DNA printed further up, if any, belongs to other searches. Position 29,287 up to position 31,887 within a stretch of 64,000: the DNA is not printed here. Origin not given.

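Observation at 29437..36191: Four-gene envelope cluster: DUF2298/YYY protein, PMT-like GT-C protein (DE + HGP motifs), flippase-like protein and FAD oxidoreductase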

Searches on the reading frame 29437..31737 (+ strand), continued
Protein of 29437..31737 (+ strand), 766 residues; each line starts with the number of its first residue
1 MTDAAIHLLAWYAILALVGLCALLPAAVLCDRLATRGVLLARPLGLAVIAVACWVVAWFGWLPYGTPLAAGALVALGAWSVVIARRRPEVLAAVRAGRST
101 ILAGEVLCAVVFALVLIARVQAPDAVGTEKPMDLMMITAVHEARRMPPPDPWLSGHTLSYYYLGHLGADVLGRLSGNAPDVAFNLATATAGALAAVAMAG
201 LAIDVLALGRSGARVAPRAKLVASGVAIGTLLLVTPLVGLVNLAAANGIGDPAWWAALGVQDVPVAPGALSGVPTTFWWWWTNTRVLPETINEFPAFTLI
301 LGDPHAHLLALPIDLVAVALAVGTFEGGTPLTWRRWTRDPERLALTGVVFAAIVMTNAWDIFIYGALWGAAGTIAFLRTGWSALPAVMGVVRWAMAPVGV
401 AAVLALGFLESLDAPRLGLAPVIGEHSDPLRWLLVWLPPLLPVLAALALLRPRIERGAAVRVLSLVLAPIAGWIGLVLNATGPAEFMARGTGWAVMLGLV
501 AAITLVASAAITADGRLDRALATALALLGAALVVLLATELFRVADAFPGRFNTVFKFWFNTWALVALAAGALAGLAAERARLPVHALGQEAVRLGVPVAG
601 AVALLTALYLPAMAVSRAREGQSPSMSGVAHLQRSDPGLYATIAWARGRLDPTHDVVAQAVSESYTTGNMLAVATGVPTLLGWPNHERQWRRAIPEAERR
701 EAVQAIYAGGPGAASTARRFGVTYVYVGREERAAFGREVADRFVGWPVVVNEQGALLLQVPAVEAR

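Call 102: get_annotated_region(hit=H2, flank=10000)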
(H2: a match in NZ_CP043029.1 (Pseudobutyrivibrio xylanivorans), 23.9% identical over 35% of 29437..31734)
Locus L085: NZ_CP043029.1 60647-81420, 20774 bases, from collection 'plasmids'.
description: Pseudobutyrivibrio xylanivorans strain MA3014 plasmid pNP95, complete sequence
organism: Pseudobutyrivibrio xylanivorans (NCBI taxid 185007)
taxonomy: Bacteria; Bacillota; Clostridia; Lachnospirales; Lachnospiraceae; Pseudobutyrivibrio; Pseudobutyrivibrio xylanivorans
host: -; source: Bovine,rumen; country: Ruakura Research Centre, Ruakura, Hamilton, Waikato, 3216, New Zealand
typing (MOB-suite, as given by PLSDB): non-mobilizable
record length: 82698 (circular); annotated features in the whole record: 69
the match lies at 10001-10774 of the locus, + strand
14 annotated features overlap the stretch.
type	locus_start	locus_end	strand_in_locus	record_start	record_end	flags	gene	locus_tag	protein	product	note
CDS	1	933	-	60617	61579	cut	-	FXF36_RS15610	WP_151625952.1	glycosyltransferase family 2 protein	-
CDS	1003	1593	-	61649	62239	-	-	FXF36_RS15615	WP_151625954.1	hypothetical protein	-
CDS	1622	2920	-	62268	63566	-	-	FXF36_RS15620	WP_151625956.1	DegT/DnrJ/EryC1/StrS family aminotransferase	-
CDS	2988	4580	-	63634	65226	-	-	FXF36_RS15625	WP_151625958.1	glucosyltransferase domain-containing protein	-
CDS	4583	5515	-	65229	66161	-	-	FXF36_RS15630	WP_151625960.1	glycosyltransferase family 2 protein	-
CDS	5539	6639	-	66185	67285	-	-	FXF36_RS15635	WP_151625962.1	hypothetical protein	-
CDS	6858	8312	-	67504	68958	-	-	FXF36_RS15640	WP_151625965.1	O-antigen ligase family protein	-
CDS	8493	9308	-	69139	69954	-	-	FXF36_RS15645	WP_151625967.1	hypothetical protein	-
CDS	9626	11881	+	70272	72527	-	-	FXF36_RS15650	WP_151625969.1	DUF2298 domain-containing protein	-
CDS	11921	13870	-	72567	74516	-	-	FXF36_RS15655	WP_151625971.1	nucleoside-diphosphate sugar epimerase/dehydratase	GO:0000271 - polysaccharide biosynthetic process [Evidence IEA]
CDS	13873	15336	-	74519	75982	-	-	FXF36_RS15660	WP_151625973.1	hypothetical protein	-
CDS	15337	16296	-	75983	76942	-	-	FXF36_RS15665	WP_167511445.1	hypothetical protein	-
CDS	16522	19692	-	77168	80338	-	-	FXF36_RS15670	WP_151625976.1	EAL domain-containing protein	-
CDS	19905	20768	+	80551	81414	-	-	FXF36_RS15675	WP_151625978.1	diguanylate cyclase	GO:0009966 - regulation of signal transduction [Evidence IEA]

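Call 103: search_protein_representatives(alignment_id=A2)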
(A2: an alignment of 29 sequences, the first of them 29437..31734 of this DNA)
Query: 29 sequences, 760 profile positions. Proteins with E-value up to 0.001 (for the whole library): 9467; up to 1e-10: 7320; up to 1e-30: 4726. The best 150 are listed.
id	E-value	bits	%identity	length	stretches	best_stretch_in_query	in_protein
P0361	2.4e-294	995.0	-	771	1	1-758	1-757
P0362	1.2e-287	972.8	-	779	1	1-755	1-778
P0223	5.2e-285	964.2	-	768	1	1-756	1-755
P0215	1.7e-255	866.6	-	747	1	2-755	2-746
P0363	1.4e-247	840.4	-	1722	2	14-753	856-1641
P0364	3.2e-242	822.7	-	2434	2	4-756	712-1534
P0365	1.5e-230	784.1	-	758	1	1-758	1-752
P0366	2.1e-230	783.6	-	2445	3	2-753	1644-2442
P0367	8.5e-230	781.6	-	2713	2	5-756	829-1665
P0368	1.8e-225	767.3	-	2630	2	5-753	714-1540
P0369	1.3e-223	761.1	-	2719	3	4-757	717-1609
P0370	2.8e-223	760.0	-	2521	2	3-754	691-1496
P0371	3.4e-222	756.5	-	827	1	1-755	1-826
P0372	4.5e-219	746.1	-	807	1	1-757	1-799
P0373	6.0e-219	745.7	-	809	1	1-756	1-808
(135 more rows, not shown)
